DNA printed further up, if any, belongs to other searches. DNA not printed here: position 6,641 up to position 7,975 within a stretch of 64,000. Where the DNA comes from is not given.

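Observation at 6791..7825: Aspartate-semialdehyde dehydrogenase look-alike without catalytic cysteine or dinucleotide-binding glycines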

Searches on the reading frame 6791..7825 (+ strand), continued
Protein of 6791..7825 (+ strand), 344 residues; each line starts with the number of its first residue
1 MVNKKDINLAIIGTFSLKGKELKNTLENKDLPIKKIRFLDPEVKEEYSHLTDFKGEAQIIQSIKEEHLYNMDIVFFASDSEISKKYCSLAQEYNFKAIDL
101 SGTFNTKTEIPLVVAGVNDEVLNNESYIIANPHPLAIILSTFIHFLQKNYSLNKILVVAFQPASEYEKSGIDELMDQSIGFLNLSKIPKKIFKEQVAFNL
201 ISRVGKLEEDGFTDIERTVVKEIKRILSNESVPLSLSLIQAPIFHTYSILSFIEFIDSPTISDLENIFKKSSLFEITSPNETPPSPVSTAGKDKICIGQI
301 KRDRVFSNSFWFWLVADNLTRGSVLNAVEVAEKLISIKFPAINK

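Call 24: find_encoding_contigs(protein=P0148, flank=8000, max_places=2)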
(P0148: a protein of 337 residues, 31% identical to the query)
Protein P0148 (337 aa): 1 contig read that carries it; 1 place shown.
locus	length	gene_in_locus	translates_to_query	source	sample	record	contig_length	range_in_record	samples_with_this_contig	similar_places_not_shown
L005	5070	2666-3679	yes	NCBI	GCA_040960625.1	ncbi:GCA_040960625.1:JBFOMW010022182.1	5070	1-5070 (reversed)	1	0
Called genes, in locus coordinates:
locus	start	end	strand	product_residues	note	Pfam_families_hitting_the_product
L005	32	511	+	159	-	PF00583:Acetyltransf_1, PF13673:Acetyltransf_10, PF13508:Acetyltransf_7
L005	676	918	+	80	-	PF04325:DUF465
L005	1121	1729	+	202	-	PF02666:PS_Dcarbxylase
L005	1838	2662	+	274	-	PF01066:CDP-OH_P_transf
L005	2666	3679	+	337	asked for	PF01118:Semialdhyde_dh (weak), PF02774:Semialdhyde_dhC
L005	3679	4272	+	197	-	PF04390:LptE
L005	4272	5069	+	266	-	?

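Call 25: find_encoding_contigs(protein=P0130, flank=8000, max_places=2)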
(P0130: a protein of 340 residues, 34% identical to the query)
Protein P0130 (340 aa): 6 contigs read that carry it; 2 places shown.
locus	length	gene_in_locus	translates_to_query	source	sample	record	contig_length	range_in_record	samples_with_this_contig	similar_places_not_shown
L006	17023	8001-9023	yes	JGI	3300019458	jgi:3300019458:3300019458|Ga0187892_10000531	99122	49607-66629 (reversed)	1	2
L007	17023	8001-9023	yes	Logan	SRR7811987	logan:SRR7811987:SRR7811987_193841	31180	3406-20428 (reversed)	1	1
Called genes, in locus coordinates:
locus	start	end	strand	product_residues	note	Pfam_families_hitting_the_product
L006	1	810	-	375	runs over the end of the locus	PF02684:LpxB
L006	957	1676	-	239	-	PF03279:Lip_A_acyltrans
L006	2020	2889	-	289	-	PF09995:MPAB_Lcp_cat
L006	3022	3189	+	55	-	-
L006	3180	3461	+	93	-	-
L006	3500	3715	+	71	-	-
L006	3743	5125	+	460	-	PF06580:His_kinase, PF02518:HATPase_c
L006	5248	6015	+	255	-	PF00072:Response_reg, PF04397:LytTR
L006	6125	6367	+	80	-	PF04325:DUF465 (weak)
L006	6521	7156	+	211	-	PF02666:PS_Dcarbxylase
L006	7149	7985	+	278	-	PF01066:CDP-OH_P_transf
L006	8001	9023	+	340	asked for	PF01118:Semialdhyde_dh, PF02774:Semialdhyde_dhC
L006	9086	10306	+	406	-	PF00155:Aminotran_1_2, PF12897:Asp_aminotransf (weak)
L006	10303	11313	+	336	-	PF00535:Glycos_transf_2, PF13641:Glyco_tranf_2_3, PF13506:Glyco_transf_21 (faint)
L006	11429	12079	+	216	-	PF01081:Aldolase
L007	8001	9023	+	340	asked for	PF01118:Semialdhyde_dh, PF02774:Semialdhyde_dhC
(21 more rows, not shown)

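Call 26: find_encoding_contigs(protein=P0140, flank=8000, max_places=2)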
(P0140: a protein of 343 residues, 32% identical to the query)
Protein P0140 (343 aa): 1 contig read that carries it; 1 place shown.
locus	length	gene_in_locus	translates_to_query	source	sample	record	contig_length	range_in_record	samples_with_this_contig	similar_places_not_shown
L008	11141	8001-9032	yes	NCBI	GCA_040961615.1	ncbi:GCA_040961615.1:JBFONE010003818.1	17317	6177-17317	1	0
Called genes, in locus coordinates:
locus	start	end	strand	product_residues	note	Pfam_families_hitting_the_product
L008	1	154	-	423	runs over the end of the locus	PF00933:Glyco_hydro_3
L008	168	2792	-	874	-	PF01624:MutS_I, PF05188:MutS_II, PF05192:MutS_III, PF05190:MutS_IV, PF00488:MutS_V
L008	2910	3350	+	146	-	PF04075:F420H2_quin_red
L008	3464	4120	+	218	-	PF00814:TsaD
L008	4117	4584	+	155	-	PF13302:Acetyltransf_3 (weak), PF00583:Acetyltransf_1, PF13673:Acetyltransf_10, PF13508:Acetyltransf_7, PF08445:FR47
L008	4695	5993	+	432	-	PF20551:DUF6765 (weak)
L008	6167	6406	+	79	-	PF04325:DUF465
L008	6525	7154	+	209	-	PF02666:PS_Dcarbxylase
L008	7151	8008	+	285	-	PF01066:CDP-OH_P_transf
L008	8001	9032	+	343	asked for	PF01118:Semialdhyde_dh, PF02774:Semialdhyde_dhC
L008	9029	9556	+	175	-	PF04390:LptE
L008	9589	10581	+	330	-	PF06144:DNA_pol3_delta (weak), PF21694:DNA_pol3_delta_C (weak)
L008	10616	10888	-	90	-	PF01649:Ribosomal_S20p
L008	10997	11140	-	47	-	?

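Call 27: find_encoding_contigs(protein=P0137, flank=8000, max_places=2)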
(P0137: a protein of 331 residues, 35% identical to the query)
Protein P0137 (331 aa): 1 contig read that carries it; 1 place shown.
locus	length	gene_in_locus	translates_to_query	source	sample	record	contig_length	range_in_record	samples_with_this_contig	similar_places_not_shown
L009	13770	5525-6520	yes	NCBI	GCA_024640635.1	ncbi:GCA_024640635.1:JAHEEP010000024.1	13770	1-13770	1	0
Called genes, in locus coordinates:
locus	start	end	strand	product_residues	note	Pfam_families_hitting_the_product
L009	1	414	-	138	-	?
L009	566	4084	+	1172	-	PF02463:SMC_N, PF13175:AAA_15 (weak), PF13476:AAA_23, PF06470:SMC_hinge, PF13304:AAA_21 (weak)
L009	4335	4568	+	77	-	-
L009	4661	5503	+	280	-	PF01066:CDP-OH_P_transf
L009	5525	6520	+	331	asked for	PF01118:Semialdhyde_dh (weak), PF02774:Semialdhyde_dhC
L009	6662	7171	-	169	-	PF05163:DinB, PF12867:DinB_2 (faint)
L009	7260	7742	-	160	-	PF00578:AhpC-TSA, PF08534:Redoxin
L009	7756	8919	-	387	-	PF00155:Aminotran_1_2, PF00266:Aminotran_5 (weak)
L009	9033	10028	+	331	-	-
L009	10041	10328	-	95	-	-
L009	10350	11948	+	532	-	-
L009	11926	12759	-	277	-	PF01135:PCMT, PF13489:Methyltransf_23, PF01209:Ubie_methyltran, PF06325:PrmA, PF13847:Methyltransf_31, PF08241:Methyltransf_11, PF08242:Methyltransf_12, PF13649:Methyltransf_25, +4 more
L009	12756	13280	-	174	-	PF12840:HTH_20 (faint), PF01047:MarR, PF12802:MarR_2, PF01325:Fe_dep_repress (faint), PF09339:HTH_IclR (weak), PF13412:HTH_24 (weak)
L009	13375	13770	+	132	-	?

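Call 32: find_related_loci(query=A2, collection=genome_contigs, flank=8000)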
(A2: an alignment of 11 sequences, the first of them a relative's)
Query A2 (337 aa) in genome_contigs; peptide patterns used: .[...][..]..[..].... (x = any residue, [..] = any of these).
448 stretches matched a pattern; 415 encode a relative of the query (tblastn E <= 1e-3); the best 80 are kept; 80 distinct loci.
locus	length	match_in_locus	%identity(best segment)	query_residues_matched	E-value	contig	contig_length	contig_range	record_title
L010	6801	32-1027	56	1-333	5e-120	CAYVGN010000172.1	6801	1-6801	MAG TPA_asm: uncultured Acidobacteriota bacterium isolate SRP231805_co1_164 genome assembly, contig: NODE_11675_length_6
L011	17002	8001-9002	53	1-335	2e-115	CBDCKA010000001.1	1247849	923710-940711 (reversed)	MAG: Terriglobia bacterium isolate 31ff0249-533e-4473-91ae-22163d2f2002 genome assembly, contig: contig_1, whole genome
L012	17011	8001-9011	42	3-337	6e-80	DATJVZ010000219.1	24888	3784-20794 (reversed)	MAG TPA_asm: Terriglobales bacterium isolate SMAG_U15086 k141_3867071, whole genome shotgun sequence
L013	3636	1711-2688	45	5-329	9e-78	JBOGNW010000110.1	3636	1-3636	MAG: Candidatus Acidiferrales bacterium isolate M3-S_metawrap_bin.68 k127_3046492, whole genome shotgun sequence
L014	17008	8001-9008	43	4-337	3e-76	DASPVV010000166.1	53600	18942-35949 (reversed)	MAG TPA_asm: Terriglobales bacterium isolate SMAG_U12338 k141_1503566, whole genome shotgun sequence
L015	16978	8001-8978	44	6-329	5e-76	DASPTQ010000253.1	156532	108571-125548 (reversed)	MAG TPA_asm: Terriglobales bacterium isolate SMAG_U12281 k141_1174627, whole genome shotgun sequence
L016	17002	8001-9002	41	6-337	1e-75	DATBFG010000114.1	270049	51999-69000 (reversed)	MAG TPA_asm: Terriglobales bacterium isolate SMAG_U3805 k141_5111064, whole genome shotgun sequence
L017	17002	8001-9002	41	6-337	1e-74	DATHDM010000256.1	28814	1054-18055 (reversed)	MAG TPA_asm: Terriglobales bacterium isolate SMAG_U12394 k141_50451, whole genome shotgun sequence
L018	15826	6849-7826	43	6-329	1e-74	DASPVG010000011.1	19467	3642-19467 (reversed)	MAG TPA_asm: Terriglobales bacterium isolate SMAG_U12323 k141_620087, whole genome shotgun sequence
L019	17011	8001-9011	41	3-337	1e-73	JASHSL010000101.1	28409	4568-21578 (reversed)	MAG: Terriglobales bacterium isolate JOPF126 JOPF_AWAY_contig_243224, whole genome shotgun sequence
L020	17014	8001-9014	44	6-337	2e-73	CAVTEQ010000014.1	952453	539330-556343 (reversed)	MAG: uncultured Acidobacteriota bacterium isolate MFD09286.bin.1.183 genome assembly, contig: contig_40711, whole genome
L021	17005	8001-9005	41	6-337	4e-73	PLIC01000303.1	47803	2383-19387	MAG: Acidobacteriaceae bacterium isolate bog_202 73.20110800_S1M.27_contig_512, whole genome shotgun sequence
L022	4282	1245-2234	44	5-332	4e-73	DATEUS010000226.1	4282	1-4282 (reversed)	MAG TPA_asm: Candidatus Acidiferrales bacterium isolate SMAG_U8347 k141_156104, whole genome shotgun sequence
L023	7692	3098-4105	41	5-337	2e-72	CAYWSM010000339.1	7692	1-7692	MAG TPA_asm: uncultured Terriglobales bacterium isolate binchicken_co84_108 genome assembly, contig: k141_1362760, whole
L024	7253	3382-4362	43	4-332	8e-72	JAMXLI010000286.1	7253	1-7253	MAG: Acidobacteriales bacterium isolate Bin.001_Pasture k127_8069670, whole genome shotgun sequence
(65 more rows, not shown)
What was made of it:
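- Tried and rejected: I repeated it with an 11-sequence subset (call 32).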

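Call 35: list_cluster_members(proteins=[P0135, P0138, P0129, P0132, P0134, P0136, P0139, P0155, P0128, P0122])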
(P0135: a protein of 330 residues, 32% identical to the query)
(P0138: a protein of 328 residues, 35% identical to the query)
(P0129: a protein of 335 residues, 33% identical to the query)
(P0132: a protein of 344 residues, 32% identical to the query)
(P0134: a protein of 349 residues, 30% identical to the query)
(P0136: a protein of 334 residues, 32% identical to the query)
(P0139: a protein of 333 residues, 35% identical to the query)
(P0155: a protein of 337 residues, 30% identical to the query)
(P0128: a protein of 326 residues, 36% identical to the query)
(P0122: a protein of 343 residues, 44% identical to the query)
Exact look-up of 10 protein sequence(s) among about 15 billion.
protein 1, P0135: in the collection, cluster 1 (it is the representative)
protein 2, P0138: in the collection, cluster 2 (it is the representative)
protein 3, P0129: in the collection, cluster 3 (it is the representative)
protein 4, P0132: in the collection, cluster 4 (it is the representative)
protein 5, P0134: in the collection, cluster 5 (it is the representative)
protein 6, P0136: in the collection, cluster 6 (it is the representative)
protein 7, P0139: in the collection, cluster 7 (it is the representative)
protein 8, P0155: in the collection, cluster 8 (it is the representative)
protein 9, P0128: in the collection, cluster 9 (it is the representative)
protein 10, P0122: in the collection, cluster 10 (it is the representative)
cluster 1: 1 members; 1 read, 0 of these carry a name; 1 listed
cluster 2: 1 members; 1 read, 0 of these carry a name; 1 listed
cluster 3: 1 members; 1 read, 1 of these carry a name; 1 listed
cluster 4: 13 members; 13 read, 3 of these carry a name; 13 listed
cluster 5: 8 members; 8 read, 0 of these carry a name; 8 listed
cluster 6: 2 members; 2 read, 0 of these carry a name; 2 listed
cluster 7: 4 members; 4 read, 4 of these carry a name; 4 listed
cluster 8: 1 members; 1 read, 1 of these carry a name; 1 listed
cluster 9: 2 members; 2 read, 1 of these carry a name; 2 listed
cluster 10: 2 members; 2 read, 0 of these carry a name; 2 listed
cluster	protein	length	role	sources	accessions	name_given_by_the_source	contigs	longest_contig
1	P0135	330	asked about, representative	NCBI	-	-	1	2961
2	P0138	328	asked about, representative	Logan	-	-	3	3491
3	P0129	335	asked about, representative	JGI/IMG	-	aspartate-semialdehyde dehydrogenase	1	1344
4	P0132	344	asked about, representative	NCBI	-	-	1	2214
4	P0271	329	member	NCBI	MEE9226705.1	MAG: Asd/ArgC dimerization domain-containing protein [Acidobacteriota bacterium]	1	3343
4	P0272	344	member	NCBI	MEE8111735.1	MAG: Asd/ArgC dimerization domain-containing protein [Acidobacteriota bacterium]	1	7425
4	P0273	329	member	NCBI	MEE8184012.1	MAG: Asd/ArgC dimerization domain-containing protein [Acidobacteriota bacterium]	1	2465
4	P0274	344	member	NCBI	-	-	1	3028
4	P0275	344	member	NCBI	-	-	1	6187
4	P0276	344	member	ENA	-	-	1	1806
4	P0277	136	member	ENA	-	-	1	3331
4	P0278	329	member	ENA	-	-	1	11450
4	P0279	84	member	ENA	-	-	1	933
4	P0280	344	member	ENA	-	-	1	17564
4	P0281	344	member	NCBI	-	-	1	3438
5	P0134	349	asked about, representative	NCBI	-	-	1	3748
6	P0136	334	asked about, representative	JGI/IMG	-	-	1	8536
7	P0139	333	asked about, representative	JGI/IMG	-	aspartate-semialdehyde dehydrogenase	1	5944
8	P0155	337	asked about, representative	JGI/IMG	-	aspartate-semialdehyde dehydrogenase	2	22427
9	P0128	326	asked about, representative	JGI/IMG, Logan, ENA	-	-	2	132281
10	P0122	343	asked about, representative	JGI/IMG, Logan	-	-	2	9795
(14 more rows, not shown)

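Call 36: find_encoding_contigs(protein=P0128, flank=8000, max_places=1)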
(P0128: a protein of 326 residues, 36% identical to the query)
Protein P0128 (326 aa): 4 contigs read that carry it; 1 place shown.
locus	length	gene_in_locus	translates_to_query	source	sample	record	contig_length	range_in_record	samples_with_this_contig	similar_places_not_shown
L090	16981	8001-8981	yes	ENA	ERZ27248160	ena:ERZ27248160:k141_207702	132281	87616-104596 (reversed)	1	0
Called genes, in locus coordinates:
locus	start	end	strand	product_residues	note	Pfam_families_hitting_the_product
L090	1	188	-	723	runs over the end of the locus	PF13567:DUF4131, PF03772:Competence, PF00753:Lactamase_B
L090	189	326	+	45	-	-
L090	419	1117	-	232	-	-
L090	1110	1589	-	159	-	PF01451:LMWPc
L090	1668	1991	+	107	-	-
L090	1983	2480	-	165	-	PF04115:Ureidogly_lyase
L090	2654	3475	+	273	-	PF01149:Fapy_DNA_glyco, PF06831:H2TH, PF06827:zf-FPG_IleRS (weak)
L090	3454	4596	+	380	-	PF04055:Radical_SAM, PF06969:HemN_C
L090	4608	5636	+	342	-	PF00155:Aminotran_1_2, PF01212:Beta_elim_lyase, PF00202:Aminotran_3 (faint), PF01041:DegT_DnrJ_EryC1 (faint)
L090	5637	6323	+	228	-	PF00814:TsaD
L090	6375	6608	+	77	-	PF04325:DUF465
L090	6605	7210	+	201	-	PF02666:PS_Dcarbxylase, PF01551:Peptidase_M23 (faint)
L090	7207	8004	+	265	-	PF01066:CDP-OH_P_transf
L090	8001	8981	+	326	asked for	PF01118:Semialdhyde_dh, PF02774:Semialdhyde_dhC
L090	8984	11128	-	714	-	PF01138:RNase_PH, PF03725:RNase_PH_C, PF03726:PNPase, PF01138:RNase_PH, PF00013:KH_1, PF00575:S1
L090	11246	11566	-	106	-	PF00312:Ribosomal_S15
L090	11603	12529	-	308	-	PF01509:TruB_N, PF16198:TruB_C_2 (weak)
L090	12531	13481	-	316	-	PF01368:DHH, PF02272:DHHA1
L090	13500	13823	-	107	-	PF02033:RBFA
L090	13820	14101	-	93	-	PF04456:DUF503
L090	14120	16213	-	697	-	PF04760:IF2_N, PF00009:GTP_EFTU, PF00071:Ras (weak), PF01926:MMR_HSR1, PF22042:EF-G_D2, PF11987:IF-2, PF03144:GTP_EFTU_D2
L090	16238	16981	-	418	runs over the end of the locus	PF08529:NusA_N, PF12836:HHH_3 (faint), PF00575:S1, PF13184:KH_NusA_1st, PF26594:KH_NusA_2nd, PF12826:HHH_2, PF14520:HHH_5, PF00633:HHH (weak), +1 more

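Call 37: find_encoding_contigs(protein=P0122, flank=8000, max_places=1)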
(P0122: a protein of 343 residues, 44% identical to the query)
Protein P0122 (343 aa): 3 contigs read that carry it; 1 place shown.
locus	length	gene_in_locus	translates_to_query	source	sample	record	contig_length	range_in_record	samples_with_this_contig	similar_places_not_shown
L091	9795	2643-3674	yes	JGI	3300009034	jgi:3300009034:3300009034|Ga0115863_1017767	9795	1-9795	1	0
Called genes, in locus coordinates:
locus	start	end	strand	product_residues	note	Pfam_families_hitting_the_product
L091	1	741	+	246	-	?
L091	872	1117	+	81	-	PF04325:DUF465 (weak)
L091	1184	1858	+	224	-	PF02666:PS_Dcarbxylase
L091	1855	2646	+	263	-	PF01066:CDP-OH_P_transf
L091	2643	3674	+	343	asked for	PF01118:Semialdhyde_dh, PF02774:Semialdhyde_dhC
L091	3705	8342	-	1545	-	PF00672:HAMP, PF00989:PAS, PF08448:PAS_4, PF13426:PAS_9, PF00512:HisKA, PF02518:HATPase_c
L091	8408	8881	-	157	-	-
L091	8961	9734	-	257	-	PF01175:Urocanase, PF17392:Urocanase_C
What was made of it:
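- The DUF465-Psd-PssA-AsdL order holds for P0122, which is 44% identical to the window protein (call 37), and for P0128 (call 36).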

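Call 38: find_encoding_contigs(protein=P0155, flank=8000, max_places=1)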
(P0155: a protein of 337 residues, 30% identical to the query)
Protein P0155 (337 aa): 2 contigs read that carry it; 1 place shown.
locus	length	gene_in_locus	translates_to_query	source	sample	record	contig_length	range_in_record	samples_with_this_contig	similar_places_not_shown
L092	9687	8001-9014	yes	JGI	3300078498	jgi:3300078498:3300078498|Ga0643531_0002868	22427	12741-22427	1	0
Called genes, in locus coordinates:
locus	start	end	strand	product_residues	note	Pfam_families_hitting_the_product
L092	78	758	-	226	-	PF00578:AhpC-TSA, PF08534:Redoxin, PF00085:Thioredoxin (faint), PF13905:Thioredoxin_8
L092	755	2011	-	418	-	PF13088:BNR_2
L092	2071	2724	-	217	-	PF01386:Ribosomal_L25p, PF14693:Ribosomal_TL5_C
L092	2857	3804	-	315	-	PF13349:DUF4097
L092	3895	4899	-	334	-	PF01569:PAP2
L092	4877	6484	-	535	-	PF13231:PMT_2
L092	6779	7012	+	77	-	PF04325:DUF465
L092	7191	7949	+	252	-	PF01066:CDP-OH_P_transf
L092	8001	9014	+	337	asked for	PF01118:Semialdhyde_dh, PF02774:Semialdhyde_dhC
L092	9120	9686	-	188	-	?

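Call 41: predict_structure(alignment_id=A1)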
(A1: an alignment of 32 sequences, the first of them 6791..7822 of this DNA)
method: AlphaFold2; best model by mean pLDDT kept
length: 344 residues; sequences in the alignment: 32
mean_pLDDT: 93.7   pTM: 0.92
mean pLDDT of the five models: 93.7, 93.0, 92.6, 91.0, 90.2
residues with pLDDT >= 90: 291; 70-90: 43; 50-70: 6; < 50: 4
segments of 3 or more residues with pLDDT < 50: 342-344
pLDDT, mean of each block of 10 residues (from residue 1): 78 97 96 96 86 96 96 97 97 98 96 98 94 98 97 98 94 91 87 81 87 96 94 95 95 98 97 95 95 97 97 98 98 90 48
secondary structure, 60 per line:
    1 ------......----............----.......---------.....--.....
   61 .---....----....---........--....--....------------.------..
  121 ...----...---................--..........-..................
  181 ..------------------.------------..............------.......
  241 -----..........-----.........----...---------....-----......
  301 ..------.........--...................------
elements in order: E7-12 H17-28 E33-39 E49-53 E56-61 H65-68 E73-76 H80-87 H90-93 E96-99 H119-123 E128-130 H134-149 E152-161 H163-182 H214-227 E234-240 E246-255 H261-269 E274-276 H286-289 E295-302 E309-317 H320-338
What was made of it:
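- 6791..7825 (+): Asd-like ORF (working name AsdL), 344 aa. N-terminal Rossmann domain at residues 9-123, Asd/ArgC dimerisation domain at 148-320. AF2 pLDDT 93.7, pTM 0.92 (call 41).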

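Call 44: fold_search(model_id=the predicted structure, library=pdb)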
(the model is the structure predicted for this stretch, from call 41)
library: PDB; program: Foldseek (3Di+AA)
matches with E <= 10: 1486; with E <= 0.001: 544
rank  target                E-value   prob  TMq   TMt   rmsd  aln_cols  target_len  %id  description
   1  2qz9_B                3.5e-32  1.00  0.90  0.92   2.1       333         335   25  crystal structure of aspartate semialdehyde dehydrogenase II from vibrio cholerae (released 2008-04-08)
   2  2qz9_A                2.2e-31  1.00  0.91  0.93   1.9       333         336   25  crystal structure of aspartate semialdehyde dehydrogenase II from vibrio cholerae (released 2008-04-08)
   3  2r00_C                2.5e-31  1.00  0.90  0.92   2.0       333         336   25  crystal structure of aspartate semialdehyde dehydrogenase II complexed with ASA from vibrio cholerae (released 2008-04-08)
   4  2hjs                  6.9e-31  1.00  0.88  0.90   2.3       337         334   24  The structure of a probable aspartate-semialdehyde dehydrogenase from Pseudomonas aeruginosa (released 2006-08-29)
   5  8juo_A                9.7e-31  1.00  0.89  0.92   2.2       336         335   24  Crystal structure of aspartate semialdehyde dehydrogenase from Porphyromonas gingivalis (released 2024-06-05)
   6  3pyl_C                1.5e-29  1.00  0.89  0.85   2.4       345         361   23  Crystal structure of aspartate beta-semialdehide dehydrogenase from Streptococcus pneumoniae with D-2,3-diaminopropion (released 2012-01-04)
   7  2gz1_A                1.9e-29  1.00  0.89  0.86   2.4       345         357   23  Structure of Aspartate Semialdehyde Dehydrogenase (ASADH) from Streptococcus pneumoniae complexed with NADP (released 2006-08-15)
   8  2gyy_A                3.2e-29  1.00  0.88  0.86   2.4       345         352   24  Structure of aspartate semialdehyde dehydrogenase (ASADH) from Streptococcus pneumoniae (released 2006-08-15)
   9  2gz3_B                4.0e-29  1.00  0.89  0.88   2.4       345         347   23  Structure of Aspartate Semialdehyde Dehydrogenase (ASADH) from Streptococcus pneumoniae complexed with NADP and aspart (released 2006-08-15)
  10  3pwk_B                4.0e-29  1.00  0.88  0.85   2.5       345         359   23  Crystal Structure of Aspartate beta-Semialdehide Dehydrogenase from Streptococcus pneumoniae with 2',5'-Adenosine diph (released 2012-01-04)
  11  3pyl_D                6.0e-29  1.00  0.89  0.86   2.3       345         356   23  Crystal structure of aspartate beta-semialdehide dehydrogenase from Streptococcus pneumoniae with D-2,3-diaminopropion (released 2012-01-04)
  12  3pyl_B                6.8e-29  1.00  0.89  0.87   2.3       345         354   23  Crystal structure of aspartate beta-semialdehide dehydrogenase from Streptococcus pneumoniae with D-2,3-diaminopropion (released 2012-01-04)
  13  3pyl_A                7.2e-29  1.00  0.89  0.86   2.3       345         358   24  Crystal structure of aspartate beta-semialdehide dehydrogenase from Streptococcus pneumoniae with D-2,3-diaminopropion (released 2012-01-04)
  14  3q1l_C                1.1e-28  1.00  0.89  0.85   2.5       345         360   24  Crystals Structure of Aspartate beta-Semialdehyde Dehydrogenase from Streptococcus pneumoniae with cysteamine bound co (released 2012-01-04)
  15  2gz3_C                2.4e-28  1.00  0.89  0.86   2.4       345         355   23  Structure of Aspartate Semialdehyde Dehydrogenase (ASADH) from Streptococcus pneumoniae complexed with NADP and aspart (released 2006-08-15)
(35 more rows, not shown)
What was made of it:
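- On Aspartate-semialdehyde dehydrogenase (EC 1.2.1.11): Foldseek TM 0.90-0.93 to 2qz9 (call 44).
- Checked: Foldseek TM 0.90-0.93 to 2qz9 (call 44)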
